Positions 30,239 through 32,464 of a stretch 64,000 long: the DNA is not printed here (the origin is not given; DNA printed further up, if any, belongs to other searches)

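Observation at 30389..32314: Orphan 641-aa coiled-coil multidomain protein inserted into the conserved ispE / tRNA-Gln / prs / rplY / pth block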

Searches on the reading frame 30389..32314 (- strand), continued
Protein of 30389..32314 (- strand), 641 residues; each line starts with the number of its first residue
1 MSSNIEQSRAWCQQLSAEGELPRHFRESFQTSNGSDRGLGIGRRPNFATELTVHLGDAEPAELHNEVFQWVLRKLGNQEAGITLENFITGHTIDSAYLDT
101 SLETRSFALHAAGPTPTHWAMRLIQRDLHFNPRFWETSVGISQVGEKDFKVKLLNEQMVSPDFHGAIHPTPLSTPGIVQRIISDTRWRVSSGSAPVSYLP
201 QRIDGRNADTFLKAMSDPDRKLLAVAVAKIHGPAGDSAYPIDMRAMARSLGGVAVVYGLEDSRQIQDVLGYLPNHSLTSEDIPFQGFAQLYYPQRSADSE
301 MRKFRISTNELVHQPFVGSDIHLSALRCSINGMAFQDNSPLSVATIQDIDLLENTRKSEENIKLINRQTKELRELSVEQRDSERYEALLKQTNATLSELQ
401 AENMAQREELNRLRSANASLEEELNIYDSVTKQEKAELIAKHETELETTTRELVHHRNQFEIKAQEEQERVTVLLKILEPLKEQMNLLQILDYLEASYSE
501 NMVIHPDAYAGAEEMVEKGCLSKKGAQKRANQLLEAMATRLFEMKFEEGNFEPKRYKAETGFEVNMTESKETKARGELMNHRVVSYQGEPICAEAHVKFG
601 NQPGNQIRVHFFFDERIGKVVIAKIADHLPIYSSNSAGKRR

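Call 82: find_encoding_contigs(protein=P0007, flank=10000, max_places=2)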
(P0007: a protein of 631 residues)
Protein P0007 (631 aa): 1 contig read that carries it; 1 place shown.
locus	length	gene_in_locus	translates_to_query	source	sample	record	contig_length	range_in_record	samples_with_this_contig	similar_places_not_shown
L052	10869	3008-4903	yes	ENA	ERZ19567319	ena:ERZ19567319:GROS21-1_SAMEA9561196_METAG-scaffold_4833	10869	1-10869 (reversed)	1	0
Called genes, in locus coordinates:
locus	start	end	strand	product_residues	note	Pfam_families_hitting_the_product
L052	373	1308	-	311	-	-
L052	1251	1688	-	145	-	-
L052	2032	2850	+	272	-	-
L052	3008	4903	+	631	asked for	-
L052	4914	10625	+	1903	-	PF00176:SNF2-rel_dom, PF00271:Helicase_C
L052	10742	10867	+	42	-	?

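Call 83: find_encoding_contigs(protein=P0004, flank=10000, max_places=2)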
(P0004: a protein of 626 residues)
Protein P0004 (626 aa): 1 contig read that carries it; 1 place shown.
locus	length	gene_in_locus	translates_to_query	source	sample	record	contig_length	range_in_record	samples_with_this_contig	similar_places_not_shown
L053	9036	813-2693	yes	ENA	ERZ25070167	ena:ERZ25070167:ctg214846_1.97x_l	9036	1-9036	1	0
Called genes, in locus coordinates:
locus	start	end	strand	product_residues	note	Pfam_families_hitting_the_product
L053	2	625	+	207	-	?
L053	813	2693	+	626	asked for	-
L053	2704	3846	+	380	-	-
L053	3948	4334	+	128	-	-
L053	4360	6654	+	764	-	PF00176:SNF2-rel_dom, PF00271:Helicase_C (weak)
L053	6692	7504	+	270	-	-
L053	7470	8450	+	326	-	PF04343:DUF488 (weak)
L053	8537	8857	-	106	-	PF00072:Response_reg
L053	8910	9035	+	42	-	?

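Call 84: find_encoding_contigs(protein=P0157, flank=10000, max_places=2)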
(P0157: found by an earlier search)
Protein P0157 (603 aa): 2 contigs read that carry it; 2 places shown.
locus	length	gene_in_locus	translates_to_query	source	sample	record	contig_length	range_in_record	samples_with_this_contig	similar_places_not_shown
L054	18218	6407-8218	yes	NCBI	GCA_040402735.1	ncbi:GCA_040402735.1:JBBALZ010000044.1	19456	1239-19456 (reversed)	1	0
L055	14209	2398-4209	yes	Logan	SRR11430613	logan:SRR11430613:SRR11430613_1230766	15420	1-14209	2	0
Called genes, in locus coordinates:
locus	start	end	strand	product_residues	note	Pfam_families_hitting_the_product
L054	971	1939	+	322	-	-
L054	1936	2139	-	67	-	-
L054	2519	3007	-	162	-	-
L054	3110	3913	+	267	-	PF00089:Trypsin, PF13365:Trypsin_2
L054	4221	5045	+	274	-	PF01135:PCMT (weak), PF13489:Methyltransf_23, PF01209:Ubie_methyltran, PF08003:Methyltransf_9, PF13847:Methyltransf_31, PF08241:Methyltransf_11, PF08242:Methyltransf_12, PF13649:Methyltransf_25, +1 more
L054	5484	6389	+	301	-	-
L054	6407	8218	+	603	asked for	-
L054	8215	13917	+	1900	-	PF00176:SNF2-rel_dom, PF00271:Helicase_C, PF04343:DUF488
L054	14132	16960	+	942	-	-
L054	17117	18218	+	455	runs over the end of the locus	PF00860:Xan_ur_permease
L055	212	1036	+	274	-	PF01135:PCMT (weak), PF13489:Methyltransf_23, PF01209:Ubie_methyltran, PF08003:Methyltransf_9, PF13847:Methyltransf_31, PF08241:Methyltransf_11, PF08242:Methyltransf_12, PF13649:Methyltransf_25, +1 more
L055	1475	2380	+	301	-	-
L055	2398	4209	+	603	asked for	-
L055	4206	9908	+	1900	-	PF00176:SNF2-rel_dom, PF00271:Helicase_C, PF04343:DUF488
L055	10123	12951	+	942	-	-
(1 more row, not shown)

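Call 85: find_encoding_contigs(protein=P0011, flank=10000, max_places=2)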
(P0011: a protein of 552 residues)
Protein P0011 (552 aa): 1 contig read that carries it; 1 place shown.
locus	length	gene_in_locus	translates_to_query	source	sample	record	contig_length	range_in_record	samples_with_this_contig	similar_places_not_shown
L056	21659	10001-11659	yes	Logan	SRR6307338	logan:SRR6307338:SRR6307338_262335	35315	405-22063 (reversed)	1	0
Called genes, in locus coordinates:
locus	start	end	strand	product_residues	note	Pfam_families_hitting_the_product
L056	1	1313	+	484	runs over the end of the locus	PF13289:SIR2_2, PF18185:STALD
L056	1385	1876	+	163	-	PF08937:ThsB_TIR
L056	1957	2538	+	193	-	PF13676:TIR_2 (weak)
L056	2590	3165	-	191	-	PF08937:ThsB_TIR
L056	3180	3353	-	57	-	-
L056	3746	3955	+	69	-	-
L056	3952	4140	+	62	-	-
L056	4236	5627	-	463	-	PF26308:YopA_M, PF27216:YopA_C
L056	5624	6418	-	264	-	-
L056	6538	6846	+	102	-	-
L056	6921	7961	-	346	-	PF01555:N6_N4_Mtase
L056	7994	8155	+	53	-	-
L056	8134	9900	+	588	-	PF03235:GmrSD_N, PF07510:GmrSD_C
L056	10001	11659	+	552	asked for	-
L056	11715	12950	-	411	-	-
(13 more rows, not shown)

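Call 86: find_encoding_contigs(protein=P0014, flank=10000, max_places=2)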
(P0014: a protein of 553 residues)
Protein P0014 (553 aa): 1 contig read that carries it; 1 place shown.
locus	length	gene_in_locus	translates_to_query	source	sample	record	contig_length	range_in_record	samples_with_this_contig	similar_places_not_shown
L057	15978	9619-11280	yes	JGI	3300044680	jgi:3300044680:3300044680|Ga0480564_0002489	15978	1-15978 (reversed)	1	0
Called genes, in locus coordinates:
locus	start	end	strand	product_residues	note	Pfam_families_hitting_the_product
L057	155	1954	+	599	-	-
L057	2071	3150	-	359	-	PF03050:DDE_Tnp_IS66, PF13817:DDE_Tnp_IS66_C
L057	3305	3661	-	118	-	PF05717:TnpB_IS66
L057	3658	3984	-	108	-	-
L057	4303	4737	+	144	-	-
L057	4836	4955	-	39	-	-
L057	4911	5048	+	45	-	-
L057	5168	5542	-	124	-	-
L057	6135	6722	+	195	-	-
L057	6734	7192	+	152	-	-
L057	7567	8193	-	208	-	-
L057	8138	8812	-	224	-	-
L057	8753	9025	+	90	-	-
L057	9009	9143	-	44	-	-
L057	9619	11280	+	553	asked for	-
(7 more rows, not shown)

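Call 89: find_encoding_contigs(protein=P0005, flank=10000, max_places=2)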
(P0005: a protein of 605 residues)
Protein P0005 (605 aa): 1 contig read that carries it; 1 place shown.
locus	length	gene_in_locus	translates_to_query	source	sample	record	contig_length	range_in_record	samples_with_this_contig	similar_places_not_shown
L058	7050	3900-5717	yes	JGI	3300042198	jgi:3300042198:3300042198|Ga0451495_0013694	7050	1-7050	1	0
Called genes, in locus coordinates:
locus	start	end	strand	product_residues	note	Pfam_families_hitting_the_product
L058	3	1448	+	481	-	?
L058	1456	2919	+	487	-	PF01551:Peptidase_M23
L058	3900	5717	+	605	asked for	-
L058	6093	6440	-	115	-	-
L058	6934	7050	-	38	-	?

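Call 90: find_encoding_contigs(protein=P0012, flank=10000, max_places=2)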
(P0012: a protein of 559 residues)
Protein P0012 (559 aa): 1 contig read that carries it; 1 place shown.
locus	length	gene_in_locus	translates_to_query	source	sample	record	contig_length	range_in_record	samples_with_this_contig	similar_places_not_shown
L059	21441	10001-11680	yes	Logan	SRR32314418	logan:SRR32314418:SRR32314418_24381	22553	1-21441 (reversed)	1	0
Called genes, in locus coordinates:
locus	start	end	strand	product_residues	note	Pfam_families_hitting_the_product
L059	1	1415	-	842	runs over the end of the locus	?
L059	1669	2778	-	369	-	-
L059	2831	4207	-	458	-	PF03062:MBOAT, PF13813:MBOAT_2 (faint)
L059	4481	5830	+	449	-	-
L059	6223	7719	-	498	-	PF13520:AA_permease_2, PF00324:AA_permease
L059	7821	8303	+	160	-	-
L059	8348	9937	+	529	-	PF00496:SBP_bac_5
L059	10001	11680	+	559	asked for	-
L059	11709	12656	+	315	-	PF19300:BPD_transp_1_N, PF00528:BPD_transp_1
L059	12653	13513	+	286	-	PF12911:OppC_N, PF00528:BPD_transp_1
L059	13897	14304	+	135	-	PF03965:Penicillinase_R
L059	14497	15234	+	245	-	-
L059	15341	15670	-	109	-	PF04342:DMT_6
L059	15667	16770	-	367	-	PF00924:MS_channel_2nd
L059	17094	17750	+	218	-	PF00440:TetR_N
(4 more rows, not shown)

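Call 91: find_encoding_contigs(protein=P0019, flank=10000, max_places=2)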
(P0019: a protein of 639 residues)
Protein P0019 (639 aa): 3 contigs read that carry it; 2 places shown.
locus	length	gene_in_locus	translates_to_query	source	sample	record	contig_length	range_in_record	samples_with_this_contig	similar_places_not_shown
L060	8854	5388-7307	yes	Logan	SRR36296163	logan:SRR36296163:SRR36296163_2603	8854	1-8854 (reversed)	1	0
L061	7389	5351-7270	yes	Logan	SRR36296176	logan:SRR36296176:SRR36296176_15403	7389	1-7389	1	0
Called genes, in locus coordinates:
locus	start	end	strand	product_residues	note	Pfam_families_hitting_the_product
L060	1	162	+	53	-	?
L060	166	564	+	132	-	PF02261:Asp_decarbox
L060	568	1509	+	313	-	PF02558:ApbA, PF08546:ApbA_C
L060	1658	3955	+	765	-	PF00512:HisKA, PF02518:HATPase_c, PF00072:Response_reg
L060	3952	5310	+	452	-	PF01547:SBP_bac_1, PF13416:SBP_bac_8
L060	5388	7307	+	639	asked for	-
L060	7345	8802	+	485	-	PF12161:HsdM_N, PF02384:N6_Mtase, PF07669:Eco57I (faint)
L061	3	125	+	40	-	?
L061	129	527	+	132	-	PF02261:Asp_decarbox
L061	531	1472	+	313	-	PF02558:ApbA, PF08546:ApbA_C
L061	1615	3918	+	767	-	PF00512:HisKA, PF02518:HATPase_c, PF00072:Response_reg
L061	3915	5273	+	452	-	PF01547:SBP_bac_1, PF13416:SBP_bac_8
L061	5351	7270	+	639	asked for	-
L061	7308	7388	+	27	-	?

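Call 97: list_cluster_members(proteins=[P0001, P0002, P0003])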
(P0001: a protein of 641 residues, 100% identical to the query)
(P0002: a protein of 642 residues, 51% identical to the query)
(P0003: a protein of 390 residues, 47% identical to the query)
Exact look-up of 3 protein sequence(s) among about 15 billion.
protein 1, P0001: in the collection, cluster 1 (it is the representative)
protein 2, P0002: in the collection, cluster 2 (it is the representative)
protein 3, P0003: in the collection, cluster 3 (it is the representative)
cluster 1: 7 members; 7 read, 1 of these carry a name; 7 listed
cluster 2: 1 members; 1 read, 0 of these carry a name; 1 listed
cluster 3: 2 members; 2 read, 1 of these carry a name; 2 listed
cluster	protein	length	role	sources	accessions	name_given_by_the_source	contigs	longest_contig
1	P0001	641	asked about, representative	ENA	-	-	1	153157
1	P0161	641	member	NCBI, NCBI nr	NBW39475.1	hypothetical protein EBR25_00585 [bacterium] | hypothetical protein [bacterium]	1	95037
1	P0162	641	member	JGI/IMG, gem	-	-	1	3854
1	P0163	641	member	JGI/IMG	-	-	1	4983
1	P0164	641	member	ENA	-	-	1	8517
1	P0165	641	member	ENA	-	-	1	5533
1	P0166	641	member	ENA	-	-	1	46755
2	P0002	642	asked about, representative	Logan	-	-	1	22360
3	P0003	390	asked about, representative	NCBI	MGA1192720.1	MAG: hypothetical protein ACO3XO_10620, partial [Bdellovibrionota bacterium]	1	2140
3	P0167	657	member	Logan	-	-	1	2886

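Call 101: get_annotated_region(hit=H16, flank=5000)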
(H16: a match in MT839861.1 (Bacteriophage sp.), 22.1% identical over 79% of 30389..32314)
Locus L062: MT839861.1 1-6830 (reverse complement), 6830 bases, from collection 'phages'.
description: UNVERIFIED: Bacteriophage sp. clone scaffold_12592 genomic sequence.
organism: Bacteriophage sp. (NCBI taxid 38018)
taxonomy: Viruses
host: -; source: human fecal samples; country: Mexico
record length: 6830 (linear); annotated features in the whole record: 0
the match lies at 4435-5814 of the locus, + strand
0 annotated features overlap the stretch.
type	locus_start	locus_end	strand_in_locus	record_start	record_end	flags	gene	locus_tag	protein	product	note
